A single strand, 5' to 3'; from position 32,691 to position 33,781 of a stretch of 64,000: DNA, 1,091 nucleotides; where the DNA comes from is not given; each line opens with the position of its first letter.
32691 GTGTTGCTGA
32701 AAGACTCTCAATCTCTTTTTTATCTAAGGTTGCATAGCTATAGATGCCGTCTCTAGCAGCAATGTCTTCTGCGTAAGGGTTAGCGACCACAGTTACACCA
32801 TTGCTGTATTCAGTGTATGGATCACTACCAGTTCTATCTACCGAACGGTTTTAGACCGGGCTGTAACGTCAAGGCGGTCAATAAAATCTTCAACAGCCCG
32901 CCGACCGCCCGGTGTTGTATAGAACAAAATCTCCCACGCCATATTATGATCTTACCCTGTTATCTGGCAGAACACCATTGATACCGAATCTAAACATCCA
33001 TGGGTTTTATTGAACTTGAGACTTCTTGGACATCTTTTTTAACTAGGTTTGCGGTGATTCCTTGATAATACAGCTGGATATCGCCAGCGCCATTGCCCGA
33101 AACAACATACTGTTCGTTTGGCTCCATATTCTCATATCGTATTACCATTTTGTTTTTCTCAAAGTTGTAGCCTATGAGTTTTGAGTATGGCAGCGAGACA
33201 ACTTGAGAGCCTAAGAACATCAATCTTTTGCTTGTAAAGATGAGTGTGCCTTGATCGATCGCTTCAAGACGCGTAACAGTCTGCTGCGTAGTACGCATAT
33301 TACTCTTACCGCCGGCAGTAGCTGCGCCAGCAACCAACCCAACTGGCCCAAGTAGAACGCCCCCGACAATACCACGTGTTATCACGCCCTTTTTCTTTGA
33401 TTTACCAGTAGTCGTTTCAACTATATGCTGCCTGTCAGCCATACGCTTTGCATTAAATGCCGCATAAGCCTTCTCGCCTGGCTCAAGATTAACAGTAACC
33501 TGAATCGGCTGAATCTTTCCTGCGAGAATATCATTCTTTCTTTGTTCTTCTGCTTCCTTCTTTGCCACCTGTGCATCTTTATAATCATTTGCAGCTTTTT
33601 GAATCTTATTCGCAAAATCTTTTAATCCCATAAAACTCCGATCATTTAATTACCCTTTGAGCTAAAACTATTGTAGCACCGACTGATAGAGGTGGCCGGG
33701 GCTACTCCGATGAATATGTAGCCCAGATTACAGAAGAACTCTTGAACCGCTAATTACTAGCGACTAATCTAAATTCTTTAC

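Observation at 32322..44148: ~11.8-kb accessory island bounded by a large serine recombinase whose 3' end overlaps the ychF start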

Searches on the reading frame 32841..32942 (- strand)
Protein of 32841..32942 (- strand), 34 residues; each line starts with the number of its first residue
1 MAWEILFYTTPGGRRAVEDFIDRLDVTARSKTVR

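Call 79: search_protein_families(library=pfam, proteins=[window:32841-32942:-], max_evalue=1)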
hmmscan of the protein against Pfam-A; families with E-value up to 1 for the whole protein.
seq(34 aa): 0 families

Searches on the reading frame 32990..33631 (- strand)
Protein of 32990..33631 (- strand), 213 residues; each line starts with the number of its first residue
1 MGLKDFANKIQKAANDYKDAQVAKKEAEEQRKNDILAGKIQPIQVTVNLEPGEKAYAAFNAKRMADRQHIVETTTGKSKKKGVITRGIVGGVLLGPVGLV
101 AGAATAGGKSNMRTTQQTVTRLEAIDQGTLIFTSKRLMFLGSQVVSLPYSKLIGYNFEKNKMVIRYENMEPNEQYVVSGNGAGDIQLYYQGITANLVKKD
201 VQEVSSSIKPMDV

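Call 3: search_protein_families(library=pfam, proteins=[window:32990-33631:-], max_evalue=0.01)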
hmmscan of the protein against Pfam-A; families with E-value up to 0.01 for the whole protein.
window:32990-33631:- (213 aa): 0 families

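Call 32: search_protein_families(library=padloc, proteins=[window:32990-33631:-], max_evalue=0.01)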
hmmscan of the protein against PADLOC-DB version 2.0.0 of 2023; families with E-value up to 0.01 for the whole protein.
window:32990-33631:- (213 aa): 0 families

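Call 33: search_protein_families(library=ncbifam, proteins=[window:32990-33631:-], max_evalue=0.01)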
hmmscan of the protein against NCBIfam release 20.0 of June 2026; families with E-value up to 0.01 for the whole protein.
window:32990-33631:- (213 aa): 0 families

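Call 47: search_protein_families(library=phrogs, proteins=[window:32990-33631:-], max_evalue=0.01)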
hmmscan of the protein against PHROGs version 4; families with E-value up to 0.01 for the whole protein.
window:32990-33631:- (213 aa): 4 families
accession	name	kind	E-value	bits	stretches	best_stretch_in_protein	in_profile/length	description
phrog_20920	-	unknown function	4.8e-07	31.2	1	64-105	40-80/115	-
phrog_17658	-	unknown function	7.1e-07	30.3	1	70-115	68-113/176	-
phrog_20110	-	unknown function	0.00018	22.3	1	63-111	85-132/186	-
phrog_888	-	unknown function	0.0007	20.4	1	75-116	129-173/271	-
